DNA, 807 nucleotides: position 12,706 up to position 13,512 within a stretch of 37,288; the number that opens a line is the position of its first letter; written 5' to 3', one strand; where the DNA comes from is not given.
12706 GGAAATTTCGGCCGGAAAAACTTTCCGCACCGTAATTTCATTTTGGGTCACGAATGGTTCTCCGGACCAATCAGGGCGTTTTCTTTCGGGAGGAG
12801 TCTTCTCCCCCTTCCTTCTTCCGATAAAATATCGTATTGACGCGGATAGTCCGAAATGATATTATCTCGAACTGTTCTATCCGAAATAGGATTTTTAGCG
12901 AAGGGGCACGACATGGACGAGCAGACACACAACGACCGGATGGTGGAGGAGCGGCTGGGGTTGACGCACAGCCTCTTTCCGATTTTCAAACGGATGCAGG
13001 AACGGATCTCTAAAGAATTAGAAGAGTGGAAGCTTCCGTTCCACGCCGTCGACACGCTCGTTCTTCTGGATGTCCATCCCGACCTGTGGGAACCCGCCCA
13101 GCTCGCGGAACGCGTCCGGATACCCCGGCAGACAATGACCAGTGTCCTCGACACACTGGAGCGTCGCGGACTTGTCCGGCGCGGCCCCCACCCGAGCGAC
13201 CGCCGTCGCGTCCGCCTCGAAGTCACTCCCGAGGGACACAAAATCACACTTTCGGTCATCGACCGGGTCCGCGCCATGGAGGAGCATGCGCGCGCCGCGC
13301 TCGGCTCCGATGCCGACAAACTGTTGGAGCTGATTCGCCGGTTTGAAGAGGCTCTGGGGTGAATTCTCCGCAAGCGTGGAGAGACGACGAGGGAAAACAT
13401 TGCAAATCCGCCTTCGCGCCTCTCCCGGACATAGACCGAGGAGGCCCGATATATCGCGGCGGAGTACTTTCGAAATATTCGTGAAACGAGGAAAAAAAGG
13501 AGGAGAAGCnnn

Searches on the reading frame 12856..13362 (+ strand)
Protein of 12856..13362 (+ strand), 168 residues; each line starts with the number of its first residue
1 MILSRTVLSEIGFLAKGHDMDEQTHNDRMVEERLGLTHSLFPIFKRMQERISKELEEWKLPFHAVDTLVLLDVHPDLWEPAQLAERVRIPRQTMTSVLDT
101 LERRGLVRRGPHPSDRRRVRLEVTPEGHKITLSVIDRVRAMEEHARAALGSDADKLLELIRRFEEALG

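Call 14: search_protein_families(library=pfam, proteins=[window:12856-13362:+], max_evalue=5)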
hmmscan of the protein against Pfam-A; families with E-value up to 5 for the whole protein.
window:12856-13362:+ (168 aa): 17 families
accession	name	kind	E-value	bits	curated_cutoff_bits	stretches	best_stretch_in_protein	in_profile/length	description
PF01047.28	MarR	-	1.1e-11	44.9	24.6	1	67-119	8-59/59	MarR family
PF12802.13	MarR_2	-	1.7e-11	44.5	27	1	60-118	3-61/61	MarR family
PF13463.12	HTH_27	-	1e-05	26.1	22.2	1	81-127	22-68/68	Winged helix DNA-binding domain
PF21863.2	HTH_67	-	0.00088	19.4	27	1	65-167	171-261/268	Helix-turn-helix family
PF01638.23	HxlR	-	0.0016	18.7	20.8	1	83-132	24-74/91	HxlR-like helix-turn-helix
PF14394.12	DUF4423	-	0.0017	18.7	30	1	62-111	23-70/165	Domain of unknown function (DUF4423)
PF01978.25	TrmB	-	0.002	18.4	25.6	1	81-111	26-56/68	Sugar-specific transcriptional regulator TrmB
PF13545.12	HTH_Crp_2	-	0.0035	17.7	27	1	82-110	27-56/70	Crp-like helix-turn-helix domain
PF02082.26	Rrf2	-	0.0036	17.9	30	1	64-108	8-54/132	Iron-dependent Transcriptional regulator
PF09339.16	HTH_IclR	-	0.0044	17.2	22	1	74-109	15-50/52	IclR helix-turn-helix domain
PF12840.13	HTH_20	-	0.0068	16.8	27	1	76-108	17-49/51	Helix-turn-helix domain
PF25213.1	HVO_A0261_N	-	0.0069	16.7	35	1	78-110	25-57/86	HVO_A0261 N-terminal domain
PF24270.1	HTH_Cmi2_C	-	0.0096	16.6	27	1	66-109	77-120/125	Cmi2, C-terminal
PF13412.12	HTH_24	-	0.012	15.7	21.9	1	81-108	21-48/48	Winged helix-turn-helix DNA-binding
PF23234.1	WH4_Lhr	-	0.019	15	27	1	71-110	16-55/87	Large helicase-related protein, winged-helix domain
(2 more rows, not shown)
